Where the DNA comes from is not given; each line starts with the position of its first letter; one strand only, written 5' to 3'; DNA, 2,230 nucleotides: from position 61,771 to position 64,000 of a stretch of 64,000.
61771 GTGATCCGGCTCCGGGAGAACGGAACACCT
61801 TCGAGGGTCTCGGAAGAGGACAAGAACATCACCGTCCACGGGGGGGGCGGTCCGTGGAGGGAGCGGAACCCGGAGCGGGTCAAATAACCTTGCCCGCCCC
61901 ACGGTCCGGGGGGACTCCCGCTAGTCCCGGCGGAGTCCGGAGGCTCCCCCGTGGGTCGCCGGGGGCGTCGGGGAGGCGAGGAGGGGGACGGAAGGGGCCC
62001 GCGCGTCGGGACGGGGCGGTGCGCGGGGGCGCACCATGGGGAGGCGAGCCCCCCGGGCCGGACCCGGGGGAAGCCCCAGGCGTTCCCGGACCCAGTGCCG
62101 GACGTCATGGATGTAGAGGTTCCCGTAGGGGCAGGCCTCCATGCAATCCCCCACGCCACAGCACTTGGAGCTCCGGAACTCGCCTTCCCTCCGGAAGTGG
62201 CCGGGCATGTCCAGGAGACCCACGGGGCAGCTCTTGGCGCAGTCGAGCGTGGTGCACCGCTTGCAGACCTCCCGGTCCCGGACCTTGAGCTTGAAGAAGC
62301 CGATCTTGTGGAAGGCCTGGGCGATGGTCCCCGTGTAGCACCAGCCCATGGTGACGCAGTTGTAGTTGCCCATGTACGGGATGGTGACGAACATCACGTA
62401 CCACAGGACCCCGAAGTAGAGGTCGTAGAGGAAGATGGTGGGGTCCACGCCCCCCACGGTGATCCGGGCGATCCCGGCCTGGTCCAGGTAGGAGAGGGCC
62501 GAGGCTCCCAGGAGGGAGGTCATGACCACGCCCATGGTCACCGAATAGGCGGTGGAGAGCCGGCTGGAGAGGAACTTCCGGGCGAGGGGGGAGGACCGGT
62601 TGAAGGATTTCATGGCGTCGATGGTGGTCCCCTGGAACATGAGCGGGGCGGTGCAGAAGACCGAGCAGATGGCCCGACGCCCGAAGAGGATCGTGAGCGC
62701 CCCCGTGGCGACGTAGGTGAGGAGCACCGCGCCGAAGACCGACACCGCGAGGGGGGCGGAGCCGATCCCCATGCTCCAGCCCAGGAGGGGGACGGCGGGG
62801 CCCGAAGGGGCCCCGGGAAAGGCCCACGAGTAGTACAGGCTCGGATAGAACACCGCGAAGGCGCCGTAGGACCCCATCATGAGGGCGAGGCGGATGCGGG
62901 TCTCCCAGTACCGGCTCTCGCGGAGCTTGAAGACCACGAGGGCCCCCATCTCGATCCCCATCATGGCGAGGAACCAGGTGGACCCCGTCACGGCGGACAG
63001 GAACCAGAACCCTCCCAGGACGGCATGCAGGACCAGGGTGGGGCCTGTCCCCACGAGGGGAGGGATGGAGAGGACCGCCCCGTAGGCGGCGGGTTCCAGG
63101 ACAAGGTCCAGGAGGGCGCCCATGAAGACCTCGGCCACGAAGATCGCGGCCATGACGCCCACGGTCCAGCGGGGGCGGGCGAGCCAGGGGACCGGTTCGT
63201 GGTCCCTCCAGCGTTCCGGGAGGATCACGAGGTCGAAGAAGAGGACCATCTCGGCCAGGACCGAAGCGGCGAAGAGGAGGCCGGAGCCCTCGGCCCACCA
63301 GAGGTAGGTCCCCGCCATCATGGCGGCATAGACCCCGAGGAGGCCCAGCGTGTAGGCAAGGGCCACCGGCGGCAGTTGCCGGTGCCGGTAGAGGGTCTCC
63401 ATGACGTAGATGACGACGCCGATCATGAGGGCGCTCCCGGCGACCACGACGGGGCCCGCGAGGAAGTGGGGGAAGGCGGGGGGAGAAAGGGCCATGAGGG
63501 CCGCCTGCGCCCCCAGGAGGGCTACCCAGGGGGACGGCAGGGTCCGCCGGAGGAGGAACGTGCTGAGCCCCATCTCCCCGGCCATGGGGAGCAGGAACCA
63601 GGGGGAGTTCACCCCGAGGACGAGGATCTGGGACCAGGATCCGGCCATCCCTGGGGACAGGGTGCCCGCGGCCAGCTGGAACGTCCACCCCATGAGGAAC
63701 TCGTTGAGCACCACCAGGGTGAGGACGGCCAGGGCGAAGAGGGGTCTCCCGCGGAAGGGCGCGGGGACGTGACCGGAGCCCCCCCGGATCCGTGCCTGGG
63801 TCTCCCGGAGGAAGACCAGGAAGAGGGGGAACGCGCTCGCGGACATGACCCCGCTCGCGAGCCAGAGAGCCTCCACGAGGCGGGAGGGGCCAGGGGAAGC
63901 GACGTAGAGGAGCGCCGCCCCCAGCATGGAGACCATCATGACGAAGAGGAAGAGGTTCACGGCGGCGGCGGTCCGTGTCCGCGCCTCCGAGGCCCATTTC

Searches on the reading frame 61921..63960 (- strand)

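Call 16: search_protein_families(library=ncbifam, proteins=[window:61921-63960:-], max_evalue=0.00001)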
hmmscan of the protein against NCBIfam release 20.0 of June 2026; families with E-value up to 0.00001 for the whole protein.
window:61921-63960:- (679 aa): 1 family
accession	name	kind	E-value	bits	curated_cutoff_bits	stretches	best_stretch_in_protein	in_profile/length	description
TIGR02163.1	napH_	subfamily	6.8e-07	29.1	213.05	1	413-614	63-250/255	NapH/MauN family ferredoxin-type protein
